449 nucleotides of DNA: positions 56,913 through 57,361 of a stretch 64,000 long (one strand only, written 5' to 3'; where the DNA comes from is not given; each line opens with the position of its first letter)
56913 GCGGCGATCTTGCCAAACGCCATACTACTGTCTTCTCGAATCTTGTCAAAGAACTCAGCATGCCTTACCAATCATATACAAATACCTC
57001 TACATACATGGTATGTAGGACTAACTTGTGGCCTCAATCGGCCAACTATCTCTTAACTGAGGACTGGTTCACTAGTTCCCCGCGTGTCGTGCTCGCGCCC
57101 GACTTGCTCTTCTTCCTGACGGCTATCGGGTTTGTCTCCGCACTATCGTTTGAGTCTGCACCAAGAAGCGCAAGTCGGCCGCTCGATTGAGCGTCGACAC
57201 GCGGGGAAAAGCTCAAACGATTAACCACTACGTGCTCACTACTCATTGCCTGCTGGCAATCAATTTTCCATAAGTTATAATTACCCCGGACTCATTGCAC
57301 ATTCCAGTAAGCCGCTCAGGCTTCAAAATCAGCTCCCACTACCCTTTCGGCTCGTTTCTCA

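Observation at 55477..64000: Integrated mobile element with integrase, FtsK/TraD-like ATPase, replication-relaxation protein, primase and SpoVG cargo in a reduced genome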

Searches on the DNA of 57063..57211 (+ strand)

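Call 54: build_rna_model(alignment_id=A3, structure=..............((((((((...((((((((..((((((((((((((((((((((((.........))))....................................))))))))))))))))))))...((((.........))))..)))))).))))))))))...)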
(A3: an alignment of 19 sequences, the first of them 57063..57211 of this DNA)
Model R1 built from alignment A3 (19 sequences, 170 columns); structure: as given.
model positions 157; base pairs 44; branch points 1; effective number of sequences 1.64; information 0.59 bits per position. Calibrated on 0.2 Mb of random sequence (short: E-values are rough).
structure used (alignment columns):
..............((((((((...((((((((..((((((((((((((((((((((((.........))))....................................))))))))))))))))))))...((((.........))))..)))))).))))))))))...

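Call 55: search_with_rna_model(model_id=R1, sources=[window, L005, L008, L009, L010, L011, L012, L013, L014, L015, L016, L017, L018, L019, L020, L021, L022, L023, L024, L025, L026, L027, L028, L029, L030, L031, L032, L033, L034, L035, L036, L037, L038, L039, L040, L041, L042, L043, L044, L045, L046, L047, L048, L049, L050, L051, L052, L053, L054, L055, L056, L057, L058, L059, L060, L061, L062, L063, L064, L065, L066, L067, L068, L069, L070, L071, L072, L073, L074, L075, L076, L077, L078, L079, L080, L081, L082, L083, L084, L085, L086, L087, L088], max_evalue=0.01, make_alignment=true)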
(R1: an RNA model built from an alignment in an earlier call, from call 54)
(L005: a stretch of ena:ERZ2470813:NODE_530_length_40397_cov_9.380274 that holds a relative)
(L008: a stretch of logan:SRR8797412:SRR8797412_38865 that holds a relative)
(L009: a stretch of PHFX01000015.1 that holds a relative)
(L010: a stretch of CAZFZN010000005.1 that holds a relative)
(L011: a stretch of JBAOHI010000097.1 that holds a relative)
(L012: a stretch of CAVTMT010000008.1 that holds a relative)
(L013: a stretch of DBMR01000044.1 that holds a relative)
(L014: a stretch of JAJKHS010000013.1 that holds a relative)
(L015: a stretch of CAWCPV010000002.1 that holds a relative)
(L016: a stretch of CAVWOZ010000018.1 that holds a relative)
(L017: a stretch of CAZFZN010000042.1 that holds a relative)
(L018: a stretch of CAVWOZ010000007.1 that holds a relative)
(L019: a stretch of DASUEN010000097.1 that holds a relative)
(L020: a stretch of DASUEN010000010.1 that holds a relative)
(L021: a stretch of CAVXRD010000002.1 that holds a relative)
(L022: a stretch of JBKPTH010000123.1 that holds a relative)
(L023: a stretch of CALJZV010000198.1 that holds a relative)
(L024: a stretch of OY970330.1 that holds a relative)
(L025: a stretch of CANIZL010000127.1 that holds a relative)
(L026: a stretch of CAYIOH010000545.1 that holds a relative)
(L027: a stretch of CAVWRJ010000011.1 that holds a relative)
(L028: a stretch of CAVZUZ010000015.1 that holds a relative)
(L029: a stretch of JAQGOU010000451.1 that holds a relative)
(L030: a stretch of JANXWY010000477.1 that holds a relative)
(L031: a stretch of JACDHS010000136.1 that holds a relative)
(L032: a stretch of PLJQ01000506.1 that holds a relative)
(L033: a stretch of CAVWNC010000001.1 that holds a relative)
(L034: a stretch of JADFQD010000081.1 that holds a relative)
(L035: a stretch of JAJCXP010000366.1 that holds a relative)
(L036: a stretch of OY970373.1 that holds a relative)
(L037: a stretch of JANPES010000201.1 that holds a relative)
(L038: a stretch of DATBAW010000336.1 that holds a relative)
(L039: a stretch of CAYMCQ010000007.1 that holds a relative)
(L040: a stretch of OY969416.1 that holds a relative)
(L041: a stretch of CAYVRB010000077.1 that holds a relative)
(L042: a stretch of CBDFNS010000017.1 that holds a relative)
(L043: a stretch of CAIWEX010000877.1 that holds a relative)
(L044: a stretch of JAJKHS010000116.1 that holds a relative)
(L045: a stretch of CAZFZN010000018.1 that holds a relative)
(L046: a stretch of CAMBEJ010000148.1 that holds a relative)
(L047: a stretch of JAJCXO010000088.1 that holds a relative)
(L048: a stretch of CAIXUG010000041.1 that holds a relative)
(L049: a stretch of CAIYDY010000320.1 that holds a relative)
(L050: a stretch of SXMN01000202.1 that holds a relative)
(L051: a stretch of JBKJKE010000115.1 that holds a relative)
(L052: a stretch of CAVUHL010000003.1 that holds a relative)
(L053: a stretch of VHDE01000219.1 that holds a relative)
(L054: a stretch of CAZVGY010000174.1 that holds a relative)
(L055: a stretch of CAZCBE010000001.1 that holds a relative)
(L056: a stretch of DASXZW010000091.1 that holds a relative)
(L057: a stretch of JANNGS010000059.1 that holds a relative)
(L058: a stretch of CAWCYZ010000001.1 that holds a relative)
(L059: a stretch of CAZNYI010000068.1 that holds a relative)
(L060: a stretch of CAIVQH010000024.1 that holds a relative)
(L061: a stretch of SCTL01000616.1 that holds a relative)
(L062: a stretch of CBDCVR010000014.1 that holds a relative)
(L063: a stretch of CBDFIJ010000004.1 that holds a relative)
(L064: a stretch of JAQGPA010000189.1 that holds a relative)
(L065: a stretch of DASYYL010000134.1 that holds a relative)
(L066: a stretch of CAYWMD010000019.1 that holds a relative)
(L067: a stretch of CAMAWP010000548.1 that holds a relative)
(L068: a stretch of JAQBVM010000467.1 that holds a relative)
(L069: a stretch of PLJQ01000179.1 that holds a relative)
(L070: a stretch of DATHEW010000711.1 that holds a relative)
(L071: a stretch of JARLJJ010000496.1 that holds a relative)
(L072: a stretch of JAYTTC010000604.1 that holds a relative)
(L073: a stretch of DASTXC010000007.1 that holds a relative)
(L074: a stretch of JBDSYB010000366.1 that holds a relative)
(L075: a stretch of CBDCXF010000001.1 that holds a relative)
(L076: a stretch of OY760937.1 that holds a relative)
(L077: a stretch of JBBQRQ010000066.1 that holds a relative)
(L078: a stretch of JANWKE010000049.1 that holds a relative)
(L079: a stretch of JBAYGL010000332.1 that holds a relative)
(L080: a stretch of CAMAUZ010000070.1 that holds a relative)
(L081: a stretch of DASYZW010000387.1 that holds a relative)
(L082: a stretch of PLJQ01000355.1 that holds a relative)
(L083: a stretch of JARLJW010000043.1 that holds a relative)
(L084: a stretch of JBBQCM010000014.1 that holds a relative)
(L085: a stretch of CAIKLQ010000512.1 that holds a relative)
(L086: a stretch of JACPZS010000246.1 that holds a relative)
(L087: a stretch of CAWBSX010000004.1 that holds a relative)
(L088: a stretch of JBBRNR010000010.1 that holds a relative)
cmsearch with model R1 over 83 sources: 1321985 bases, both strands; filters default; matches with E-value up to 0.01: 64.
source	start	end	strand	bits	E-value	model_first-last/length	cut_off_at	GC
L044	8251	8406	+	177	1.8e-36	1-157/157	no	0.68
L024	8247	8402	+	176.2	2.7e-36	1-157/157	no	0.68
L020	8255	8410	+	175.6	3.7e-36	1-157/157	no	0.69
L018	8255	8410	+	175.2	4.3e-36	1-157/157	no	0.67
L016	8255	8410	+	173.8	9e-36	1-157/157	no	0.69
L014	7283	7438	+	171.5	3e-35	1-157/157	no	0.67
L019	8245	8402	+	165.1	8.1e-34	1-157/157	no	0.7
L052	6778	6931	+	164.4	1.1e-33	1-157/157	no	0.68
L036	8251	8407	+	163.6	1.7e-33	1-157/157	no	0.69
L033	6130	6285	+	155.8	9.5e-32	1-157/157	no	0.68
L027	8249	8404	+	155.1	1.4e-31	1-157/157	no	0.69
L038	6655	6812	+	154.4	1.9e-31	1-157/157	no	0.7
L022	8257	8411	+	143.7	4.7e-29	1-157/157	no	0.66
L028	8254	8408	+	142.9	7e-29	1-157/157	no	0.66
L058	7532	7686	+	135.9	2.6e-27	1-157/157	no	0.68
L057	8262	8397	+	135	4e-27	1-157/157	no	0.71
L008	8340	8478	+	118.9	1.6e-23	1-157/157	no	0.62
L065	6763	6918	+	112.9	3.5e-22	1-157/157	no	0.58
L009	8340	8479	+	109.7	1.8e-21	1-157/157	no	0.6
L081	162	317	+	109.2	2.3e-21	1-157/157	no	0.58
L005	8338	8476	+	109.1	2.4e-21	1-157/157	no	0.59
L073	8213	8367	+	84.2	8.6e-16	1-157/157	no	0.57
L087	8251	8405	+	79.2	1.1e-14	1-157/157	no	0.62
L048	6280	6434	+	79.2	1.1e-14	1-157/157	no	0.63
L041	12932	13084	-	77.9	2.2e-14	1-157/157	no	0.59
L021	6308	6463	+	70.8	8.5e-13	1-157/157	no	0.6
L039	3916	4071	+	70.2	1.2e-12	1-157/157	no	0.56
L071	8125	8276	+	68.4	3e-12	1-157/157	no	0.62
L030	3418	3552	+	67.6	4.3e-12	1-157/157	no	0.62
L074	8018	8174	+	66.6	7.3e-12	1-157/157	no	0.57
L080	7093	7244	+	66.5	7.8e-12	1-157/157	no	0.63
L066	7181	7321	+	64.2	2.6e-11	1-157/157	no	0.62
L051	8114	8266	+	63.1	4.4e-11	1-157/157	no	0.55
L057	8266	8397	-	62.2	7.1e-11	1-157/157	no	0.72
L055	5525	5683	+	59.4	2.9e-10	1-157/157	no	0.57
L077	6398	6556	+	58.6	4.3e-10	1-157/157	no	0.56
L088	453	588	+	55.1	2.7e-09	1-157/157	no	0.55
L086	6467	6619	+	54.6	3.5e-09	1-157/157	no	0.56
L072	954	1090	+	54.3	4.1e-09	1-157/157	no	0.61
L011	5311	5457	+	52.6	9.7e-09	1-157/157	no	0.67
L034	5013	5206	+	49.3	5.4e-08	1-157/157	no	0.68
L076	7861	7999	+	48.3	8.8e-08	1-157/157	no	0.55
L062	5996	6187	+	45.9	3e-07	1-157/157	no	0.73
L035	5583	5732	+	42.7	1.6e-06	1-157/157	no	0.68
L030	3423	3557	-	40.6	4.5e-06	1-157/157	no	0.63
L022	8261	8415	-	37.8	1.9e-05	1-157/157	no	0.66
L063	4247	4390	+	36.3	4.1e-05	1-157/157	no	0.6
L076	7865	8003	-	36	4.9e-05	1-157/157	no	0.55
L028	8265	8379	-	34.4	0.00011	12-150/157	no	0.65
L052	6782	6935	-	33.2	0.0002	1-157/157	no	0.69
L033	6134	6289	-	33.2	0.0002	1-157/157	no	0.68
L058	7557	7645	-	32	0.00037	26-116/157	no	0.66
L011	5315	5429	-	30.3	0.00093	1-157/157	no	0.66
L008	8344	8482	-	29.9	0.0011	1-157/157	no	0.63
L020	8259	8415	-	29.6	0.0013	1-157/157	no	0.68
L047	5261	5416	+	29.2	0.0016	1-157/157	no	0.63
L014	7308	7397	-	29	0.0018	26-116/157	no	0.66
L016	8266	8381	-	28.8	0.002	12-150/157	no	0.68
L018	8259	8414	-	28.7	0.0021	1-157/157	no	0.69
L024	8251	8406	-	28.7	0.0021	1-157/157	no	0.69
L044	8276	8365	-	28.6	0.0021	26-116/157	no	0.66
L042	1977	2132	+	28.5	0.0023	26-137/157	no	0.55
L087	8255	8409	-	26.3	0.0071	1-157/157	no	0.62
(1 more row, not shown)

Alignment A4: 64 matches aligned to the model, 321 columns, each read 5' to 3' on its own strand. Consensus structure (alignment columns), stored with it:
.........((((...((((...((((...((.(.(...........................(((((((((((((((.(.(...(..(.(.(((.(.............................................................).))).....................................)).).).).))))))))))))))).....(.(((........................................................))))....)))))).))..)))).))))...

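Call 56: search_with_rna_model(model_id=R1, sources=[window, L005, L008, L009, L014, L016, L018, L019, L020, L021, L022, L024, L027, L028, L030, L033, L036, L038, L039, L041, L044, L048, L051, L052, L055, L057, L058, L065, L066, L071, L072, L073, L074, L076, L077, L080, L081, L086, L087, L088, L011, L034], max_evalue=6e-11, make_alignment=true)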
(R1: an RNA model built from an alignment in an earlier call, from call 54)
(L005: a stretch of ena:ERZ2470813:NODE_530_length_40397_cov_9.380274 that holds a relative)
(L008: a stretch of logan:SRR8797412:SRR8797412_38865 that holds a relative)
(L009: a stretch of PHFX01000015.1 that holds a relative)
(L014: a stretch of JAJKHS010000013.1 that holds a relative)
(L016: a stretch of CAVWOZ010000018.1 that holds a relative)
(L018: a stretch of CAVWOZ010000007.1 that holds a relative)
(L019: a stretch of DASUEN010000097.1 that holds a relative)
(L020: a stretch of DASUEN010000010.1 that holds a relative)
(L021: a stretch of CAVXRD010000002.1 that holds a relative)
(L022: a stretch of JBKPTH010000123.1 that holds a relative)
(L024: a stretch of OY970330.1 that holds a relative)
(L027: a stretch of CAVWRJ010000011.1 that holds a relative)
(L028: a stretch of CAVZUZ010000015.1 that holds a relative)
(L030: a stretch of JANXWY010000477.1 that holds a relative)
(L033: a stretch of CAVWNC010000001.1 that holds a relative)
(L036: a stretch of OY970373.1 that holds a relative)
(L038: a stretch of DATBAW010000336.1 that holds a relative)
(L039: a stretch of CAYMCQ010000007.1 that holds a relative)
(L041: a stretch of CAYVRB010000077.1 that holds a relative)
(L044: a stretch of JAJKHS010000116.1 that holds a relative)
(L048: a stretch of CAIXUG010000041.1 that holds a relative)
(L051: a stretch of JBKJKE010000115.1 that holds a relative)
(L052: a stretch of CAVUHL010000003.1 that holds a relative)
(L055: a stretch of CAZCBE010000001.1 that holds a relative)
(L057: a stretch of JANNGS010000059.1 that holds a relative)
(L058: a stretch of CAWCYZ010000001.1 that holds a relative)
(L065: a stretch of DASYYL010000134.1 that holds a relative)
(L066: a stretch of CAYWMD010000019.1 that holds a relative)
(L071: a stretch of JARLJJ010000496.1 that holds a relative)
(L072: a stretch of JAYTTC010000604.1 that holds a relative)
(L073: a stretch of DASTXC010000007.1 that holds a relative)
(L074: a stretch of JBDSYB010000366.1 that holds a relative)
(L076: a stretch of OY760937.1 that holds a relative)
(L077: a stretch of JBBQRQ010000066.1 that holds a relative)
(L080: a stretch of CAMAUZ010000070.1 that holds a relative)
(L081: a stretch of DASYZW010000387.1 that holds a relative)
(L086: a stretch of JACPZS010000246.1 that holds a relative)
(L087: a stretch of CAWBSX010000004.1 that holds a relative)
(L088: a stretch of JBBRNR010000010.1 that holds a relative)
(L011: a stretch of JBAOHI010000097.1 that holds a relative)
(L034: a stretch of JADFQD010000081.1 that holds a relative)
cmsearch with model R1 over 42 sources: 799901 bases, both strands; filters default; matches with E-value up to 6e-11: 35.
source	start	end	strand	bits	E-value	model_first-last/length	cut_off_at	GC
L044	8251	8406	+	177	1.1e-36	1-157/157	no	0.68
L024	8247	8402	+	176.2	1.6e-36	1-157/157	no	0.68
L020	8255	8410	+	175.6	2.2e-36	1-157/157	no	0.69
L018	8255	8410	+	175.2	2.6e-36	1-157/157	no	0.67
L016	8255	8410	+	173.8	5.5e-36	1-157/157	no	0.69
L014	7283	7438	+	171.5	1.8e-35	1-157/157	no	0.67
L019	8245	8402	+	165.1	4.9e-34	1-157/157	no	0.7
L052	6778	6931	+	164.4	6.9e-34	1-157/157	no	0.68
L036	8251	8407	+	163.6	1e-33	1-157/157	no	0.69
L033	6130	6285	+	155.8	5.7e-32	1-157/157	no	0.68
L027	8249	8404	+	155.1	8.4e-32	1-157/157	no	0.69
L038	6655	6812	+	154.4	1.2e-31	1-157/157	no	0.7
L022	8257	8411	+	143.7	2.9e-29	1-157/157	no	0.66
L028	8254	8408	+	142.9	4.2e-29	1-157/157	no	0.66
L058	7532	7686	+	135.9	1.6e-27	1-157/157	no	0.68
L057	8262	8397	+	135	2.4e-27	1-157/157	no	0.71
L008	8340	8478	+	118.9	9.8e-24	1-157/157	no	0.62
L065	6763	6918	+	112.9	2.1e-22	1-157/157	no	0.58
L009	8340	8479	+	109.7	1.1e-21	1-157/157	no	0.6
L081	162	317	+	109.2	1.4e-21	1-157/157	no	0.58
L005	8338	8476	+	109.1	1.5e-21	1-157/157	no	0.59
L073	8213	8367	+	84.2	5.2e-16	1-157/157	no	0.57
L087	8251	8405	+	79.2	6.7e-15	1-157/157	no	0.62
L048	6280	6434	+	79.2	6.7e-15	1-157/157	no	0.63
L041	12932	13084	-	77.9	1.3e-14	1-157/157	no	0.59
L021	6308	6463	+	70.8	5.1e-13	1-157/157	no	0.6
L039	3916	4071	+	70.2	7.1e-13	1-157/157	no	0.56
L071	8125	8276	+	68.4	1.8e-12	1-157/157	no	0.62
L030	3418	3552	+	67.6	2.6e-12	1-157/157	no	0.62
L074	8018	8174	+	66.6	4.4e-12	1-157/157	no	0.57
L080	7093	7244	+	66.5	4.7e-12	1-157/157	no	0.63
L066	7181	7321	+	64.2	1.5e-11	1-157/157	no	0.62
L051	8114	8266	+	63.1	2.6e-11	1-157/157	no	0.55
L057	8266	8397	-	62.2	4.3e-11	1-157/157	no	0.72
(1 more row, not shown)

Alignment A5: 35 matches aligned to the model, 256 columns, each read 5' to 3' on its own strand. Consensus structure (alignment columns), stored with it:
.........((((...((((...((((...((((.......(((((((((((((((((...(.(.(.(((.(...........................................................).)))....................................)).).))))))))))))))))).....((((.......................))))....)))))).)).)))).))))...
